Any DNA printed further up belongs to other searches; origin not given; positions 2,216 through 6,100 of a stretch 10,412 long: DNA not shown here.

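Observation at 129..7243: A co-directional flotillin + giant coiled-coil AAA+ ATPase gene pair, a candidate membrane-microdomain-anchored ATPase machine, and not the classical NfeD-flotillin pairing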

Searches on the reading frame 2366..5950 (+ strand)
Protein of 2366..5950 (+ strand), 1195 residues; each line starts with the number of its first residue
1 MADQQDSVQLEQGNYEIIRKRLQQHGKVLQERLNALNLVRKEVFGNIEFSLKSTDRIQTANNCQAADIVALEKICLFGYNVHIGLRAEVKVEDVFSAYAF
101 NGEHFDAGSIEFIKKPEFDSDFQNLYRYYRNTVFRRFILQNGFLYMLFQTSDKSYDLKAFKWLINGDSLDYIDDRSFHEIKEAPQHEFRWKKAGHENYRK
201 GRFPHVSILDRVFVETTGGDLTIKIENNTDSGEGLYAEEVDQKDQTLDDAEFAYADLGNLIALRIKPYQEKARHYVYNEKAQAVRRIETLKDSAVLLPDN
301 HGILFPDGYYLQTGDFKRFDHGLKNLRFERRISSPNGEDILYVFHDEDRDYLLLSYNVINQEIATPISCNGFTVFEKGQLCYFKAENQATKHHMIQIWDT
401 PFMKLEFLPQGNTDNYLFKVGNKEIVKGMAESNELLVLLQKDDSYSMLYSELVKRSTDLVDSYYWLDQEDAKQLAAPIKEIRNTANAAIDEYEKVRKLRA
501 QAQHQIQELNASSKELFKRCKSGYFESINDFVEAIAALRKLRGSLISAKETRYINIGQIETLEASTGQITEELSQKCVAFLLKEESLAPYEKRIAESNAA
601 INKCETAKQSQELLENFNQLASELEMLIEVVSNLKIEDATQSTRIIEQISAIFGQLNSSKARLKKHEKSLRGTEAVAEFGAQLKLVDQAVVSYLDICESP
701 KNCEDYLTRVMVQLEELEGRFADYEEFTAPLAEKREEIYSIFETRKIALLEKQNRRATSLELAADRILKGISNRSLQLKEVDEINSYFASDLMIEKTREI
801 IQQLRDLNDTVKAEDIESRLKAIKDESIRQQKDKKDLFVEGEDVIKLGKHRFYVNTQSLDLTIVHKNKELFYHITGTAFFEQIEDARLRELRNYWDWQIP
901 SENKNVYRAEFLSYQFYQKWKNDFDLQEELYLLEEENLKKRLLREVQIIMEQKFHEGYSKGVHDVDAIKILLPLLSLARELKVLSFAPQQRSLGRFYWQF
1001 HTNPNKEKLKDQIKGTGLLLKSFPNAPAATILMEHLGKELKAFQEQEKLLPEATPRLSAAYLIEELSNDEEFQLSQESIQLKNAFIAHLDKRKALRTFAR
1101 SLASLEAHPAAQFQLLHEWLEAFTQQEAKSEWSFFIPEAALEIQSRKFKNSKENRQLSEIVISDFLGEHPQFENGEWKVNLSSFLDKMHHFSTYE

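Call 68: predict_structure(alignment_id=A5)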
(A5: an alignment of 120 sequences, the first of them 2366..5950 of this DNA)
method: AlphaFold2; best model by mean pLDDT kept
length: 1195 residues; sequences in the alignment: 120
mean_pLDDT: 87.8   pTM: 0.54
mean pLDDT of the five models: 87.8, 83.8, 82.4, 81.4, 79.3
residues with pLDDT >= 90: 646; 70-90: 487; 50-70: 34; < 50: 28
segments of 3 or more residues with pLDDT < 50: 1-10, 837-847, 850-856
pLDDT, mean of each block of 10 residues (from residue 1): 45 74 95 95 84 94 94 94 79 95 94 94 93 94 96 92 93 94 94 94 92 90 87 87 92 96 96 95 94 94 95 93 94 91 92 95 94 94 94 95 72 85 92 93 83 94 95 96 91 80 87 90 84 88 88 85 90 87 84 84 77 83 84 76 82 81 73 71 82 83 86 83 78 86 86 83 87 83 80 88 85 87 81 53 47 51 87 84 86 81 92 95 92 94 94 78 96 95 95 95 87 90 84 94 94 95 91 95 97 95 94 96 94 96 88 92 94 92 94 70
secondary structure, 60 per line:
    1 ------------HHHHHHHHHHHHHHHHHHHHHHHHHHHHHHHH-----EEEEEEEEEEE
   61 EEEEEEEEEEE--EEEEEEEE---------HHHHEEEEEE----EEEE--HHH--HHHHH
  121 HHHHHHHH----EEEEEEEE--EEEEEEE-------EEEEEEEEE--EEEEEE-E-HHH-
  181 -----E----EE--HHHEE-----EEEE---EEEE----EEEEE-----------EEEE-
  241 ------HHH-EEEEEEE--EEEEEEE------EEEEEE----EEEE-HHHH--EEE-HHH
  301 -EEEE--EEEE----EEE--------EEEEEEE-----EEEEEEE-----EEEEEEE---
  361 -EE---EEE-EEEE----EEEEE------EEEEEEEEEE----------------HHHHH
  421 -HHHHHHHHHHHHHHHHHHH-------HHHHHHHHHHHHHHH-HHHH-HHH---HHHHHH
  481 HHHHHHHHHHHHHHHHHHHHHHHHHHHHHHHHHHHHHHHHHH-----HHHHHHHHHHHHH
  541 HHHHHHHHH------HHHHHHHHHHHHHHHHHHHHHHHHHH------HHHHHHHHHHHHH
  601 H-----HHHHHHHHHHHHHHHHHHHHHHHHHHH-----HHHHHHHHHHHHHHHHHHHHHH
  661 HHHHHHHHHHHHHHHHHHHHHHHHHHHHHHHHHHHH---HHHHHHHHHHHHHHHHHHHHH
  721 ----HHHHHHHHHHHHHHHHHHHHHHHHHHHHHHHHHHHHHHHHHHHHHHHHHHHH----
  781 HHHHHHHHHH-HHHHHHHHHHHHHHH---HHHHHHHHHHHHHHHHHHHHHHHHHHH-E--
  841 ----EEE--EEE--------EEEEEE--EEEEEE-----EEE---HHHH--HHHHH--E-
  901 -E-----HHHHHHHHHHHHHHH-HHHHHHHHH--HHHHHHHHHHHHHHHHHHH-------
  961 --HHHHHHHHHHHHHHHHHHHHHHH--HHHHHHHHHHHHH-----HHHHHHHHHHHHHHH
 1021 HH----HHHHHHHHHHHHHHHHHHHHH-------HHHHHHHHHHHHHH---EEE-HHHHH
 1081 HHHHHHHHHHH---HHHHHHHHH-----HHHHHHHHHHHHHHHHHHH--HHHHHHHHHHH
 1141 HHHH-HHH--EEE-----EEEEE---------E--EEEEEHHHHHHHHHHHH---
elements in order (helices of 4 or more, strands of 3 or more residues): H13-44 E50-71 E74-81 H91-94 E95-100 E105-108 H116-128 E133-140 E143-149 E157-165 E168-173 E205-208 E212-215 E220-224 E236-239 E251-257 E260-266 E273-278 E283-286 H288-291 E294-296 E302-305 E308-311 E316-318 E327-333 E339-345 E351-357 E367-369 E371-374 E379-383 E390-399 H416-420 H422-440 H448-462 H464-467 H475-522 H528-549 H556-581 H588-601 H607-633 H639-696 H700-720 H725-776 H781-790 H792-806 H810-836 E845-847 E850-852 E861-866 E869-874 E880-882 H886-889 H892-896 H908-922 H924-932 H935-953 H963-985 H988-1000 H1006-1022 H1027-1047 H1055-1068 E1072-1074 H1076-1091 H1095-1103 H1109-1127 H1130-1144 E1151-1153 E1159-1163 E1176-1180 H1181-1192
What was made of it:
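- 2513..3565 (+): Predicted beta-propeller, the core of Pfam DUF3686 (residues ~50-400). The segment is all-beta with pLDDT above 90 (call 68).
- Checked: The helical parts model as stacked bundles of 20-58-residue helices, not one long coiled coil (call 68).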

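Call 71: fold_search(model_id=the predicted structure, library=pdb)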
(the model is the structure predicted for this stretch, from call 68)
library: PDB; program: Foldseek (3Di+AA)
matches with E <= 10: 424; with E <= 0.001: 21
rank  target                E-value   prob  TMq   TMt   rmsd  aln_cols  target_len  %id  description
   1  8glv_DA               1.5e-05  0.99  0.11  0.04  48.1      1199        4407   10  96-nm repeat unit of doublet microtubules from Chlamydomonas reinhardtii flagella (released 2023-05-31)
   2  12dl_HA               2.0e-05  1.00  0.11  0.31  17.6       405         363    7  Native structure of the cytoplasmic lattice (CPL) asymmetric unit from mouse MII eggs (released 2026-04-08)
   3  8cli_B                2.3e-05  0.99  0.09  0.13  28.2       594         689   10  TFIIIC TauB-DNA monomer (released 2023-06-21)
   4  5ic7                  3.9e-05  1.00  0.12  0.33  15.6       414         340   11  Structure of the WD domain of UTP18 (released 2016-07-06)
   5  7wb4_e                5.7e-05  0.66  0.08  0.07  42.4      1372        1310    9  Cryo-EM structure of the NR subunit from X. laevis NPC (released 2022-03-02)
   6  9d1y_A                6.4e-05  1.00  0.11  0.29  17.0       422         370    8  Structure of G75R Ubiquitin bound to KLHDC3-EloB/C (released 2024-11-20)
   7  7tbk_A2               9.9e-05  0.63  0.08  0.08  44.9      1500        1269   10  Composite structure of the dilated human nuclear pore complex (NPC) symmetric core generated with a 37A in situ cryo- (released 2022-06-15)
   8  9d1i_A                1.0e-04  1.00  0.12  0.32  19.3       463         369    7  Structure of Ubiquitin bound to KLHDC3-EloB/C (released 2024-11-20)
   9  7fik_E                1.6e-04  0.44  0.06  0.06  52.5      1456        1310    9  The cryo-EM structure of the CR subunit from X. laevis NPC (released 2022-11-09)
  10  6rxt_UR               2.0e-04  1.00  0.12  0.27  15.4       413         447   10  Cryo-EM structure of the 90S pre-ribosome (Kre33-Noc4) from Chaetomium thermophilum, state A (released 2019-08-14)
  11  7k58_C                2.3e-04  0.44  0.07  0.03  62.1      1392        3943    8  Structure of outer-arm dyneins bound to microtubule with microtubule binding state 1(MTBS-1) (released 2021-09-29)
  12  9n73_LI               2.4e-04  0.92  0.10  0.17  34.3       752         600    8  SSU processome maturation and disassembly, State G (released 2025-10-29)
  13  7wb4_E                2.4e-04  0.57  0.08  0.07  50.8      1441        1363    9  Cryo-EM structure of the NR subunit from X. laevis NPC (released 2022-03-02)
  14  8j07_i9               3.8e-04  0.54  0.08  0.07  69.0      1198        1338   10  96nm repeat of human respiratory doublet microtubule and associated axonemal complexes (released 2023-07-26)
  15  9e5c_1d               5.6e-04  0.51  0.07  0.08  203.8       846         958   11  Cryo-EM structure of 96 nm repeat of microtubule doublet from T. brucei flagellum (released 2025-03-12)
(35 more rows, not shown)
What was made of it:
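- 2513..3565 (+): Foldseek hits are WD40, Kelch and CyRPA propellers at E~1e-5 (call 71).
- Tried and rejected: Hits to NPC, COPI and IFT proteins (propeller plus helical solenoid) are too weak to interpret (call 71).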
